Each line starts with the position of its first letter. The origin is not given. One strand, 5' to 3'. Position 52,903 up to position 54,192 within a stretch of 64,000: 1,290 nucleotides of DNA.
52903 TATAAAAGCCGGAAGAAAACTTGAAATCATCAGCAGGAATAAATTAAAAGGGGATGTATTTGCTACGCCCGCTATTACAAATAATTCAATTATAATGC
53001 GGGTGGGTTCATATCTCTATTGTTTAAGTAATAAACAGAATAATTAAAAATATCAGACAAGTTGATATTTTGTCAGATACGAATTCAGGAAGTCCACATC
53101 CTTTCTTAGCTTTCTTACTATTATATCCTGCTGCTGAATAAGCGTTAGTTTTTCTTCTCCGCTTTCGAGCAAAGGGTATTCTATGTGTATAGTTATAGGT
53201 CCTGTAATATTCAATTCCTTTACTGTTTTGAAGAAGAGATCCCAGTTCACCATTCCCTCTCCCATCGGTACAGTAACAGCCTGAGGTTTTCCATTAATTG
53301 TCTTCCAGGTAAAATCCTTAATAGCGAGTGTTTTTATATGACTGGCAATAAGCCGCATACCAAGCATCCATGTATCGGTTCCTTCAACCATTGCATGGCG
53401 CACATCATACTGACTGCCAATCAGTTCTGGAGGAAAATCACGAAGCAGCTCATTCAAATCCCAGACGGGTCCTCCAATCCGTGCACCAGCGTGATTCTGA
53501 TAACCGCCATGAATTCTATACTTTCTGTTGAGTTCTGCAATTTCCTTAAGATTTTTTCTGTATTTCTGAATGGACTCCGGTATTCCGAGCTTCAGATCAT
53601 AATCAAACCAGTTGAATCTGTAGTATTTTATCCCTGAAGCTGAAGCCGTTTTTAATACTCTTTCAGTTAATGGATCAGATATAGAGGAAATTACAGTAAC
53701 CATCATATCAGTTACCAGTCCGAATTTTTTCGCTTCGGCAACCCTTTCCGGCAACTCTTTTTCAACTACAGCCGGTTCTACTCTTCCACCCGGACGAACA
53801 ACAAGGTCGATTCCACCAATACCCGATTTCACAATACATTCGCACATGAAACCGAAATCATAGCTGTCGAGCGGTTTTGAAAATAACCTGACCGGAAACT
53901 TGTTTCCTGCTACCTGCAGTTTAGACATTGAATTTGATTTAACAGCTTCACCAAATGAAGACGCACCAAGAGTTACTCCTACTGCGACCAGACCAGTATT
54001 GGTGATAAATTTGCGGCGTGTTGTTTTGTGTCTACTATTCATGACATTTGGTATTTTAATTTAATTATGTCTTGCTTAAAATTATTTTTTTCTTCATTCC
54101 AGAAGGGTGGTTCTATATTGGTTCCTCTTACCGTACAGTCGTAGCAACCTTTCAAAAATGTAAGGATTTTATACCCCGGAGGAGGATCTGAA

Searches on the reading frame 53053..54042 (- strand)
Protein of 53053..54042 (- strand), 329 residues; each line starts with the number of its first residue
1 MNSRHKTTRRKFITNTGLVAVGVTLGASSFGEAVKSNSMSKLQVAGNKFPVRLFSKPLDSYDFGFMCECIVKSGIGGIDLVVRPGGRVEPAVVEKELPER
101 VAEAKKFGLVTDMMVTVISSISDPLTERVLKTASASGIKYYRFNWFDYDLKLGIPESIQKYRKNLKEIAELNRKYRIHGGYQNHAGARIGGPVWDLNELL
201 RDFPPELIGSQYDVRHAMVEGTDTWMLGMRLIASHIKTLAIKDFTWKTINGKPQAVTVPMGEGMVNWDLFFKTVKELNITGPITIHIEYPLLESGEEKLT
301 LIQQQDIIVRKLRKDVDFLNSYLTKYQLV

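Call 8: search_protein_families(library=pfam, proteins=[window:53053-54042:-], max_evalue=0.01)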
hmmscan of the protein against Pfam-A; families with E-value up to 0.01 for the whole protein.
window:53053-54042:- (329 aa): 1 family
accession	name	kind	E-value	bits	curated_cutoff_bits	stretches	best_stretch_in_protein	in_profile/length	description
PF01261.30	AP_endonuc_2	-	3.6e-19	69.9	31.1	1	127-290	71-232/249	Xylose isomerase-like TIM barrel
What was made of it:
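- Checked: 53053 is AP_endonuc_2 (call 8).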

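Call 9: search_protein_families(library=ncbifam, proteins=[window:53053-54042:-], max_evalue=0.01)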
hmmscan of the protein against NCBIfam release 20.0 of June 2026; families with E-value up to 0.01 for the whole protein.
window:53053-54042:- (329 aa): 4 families
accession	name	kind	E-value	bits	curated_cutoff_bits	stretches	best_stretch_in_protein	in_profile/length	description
NF009689.0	PRK13210.1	subfamily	3.4e-06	26.4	200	1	231-314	200-281/286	L-ribulose-5-phosphate 3-epimerase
TIGR04379.1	myo_inos_iolE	equivalog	0.00012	21.8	290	1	156-248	126-216/290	myo-inosose-2 dehydratase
NF009688.0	PRK13209.1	subfamily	0.00018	20.6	317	1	234-288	207-255/286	L-ribulose-5-phosphate 3-epimerase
TIGR00542.1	hxl6Piso_put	equivalog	0.00019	20.8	272.15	1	234-313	202-273/279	L-ribulose-5-phosphate 3-epimerase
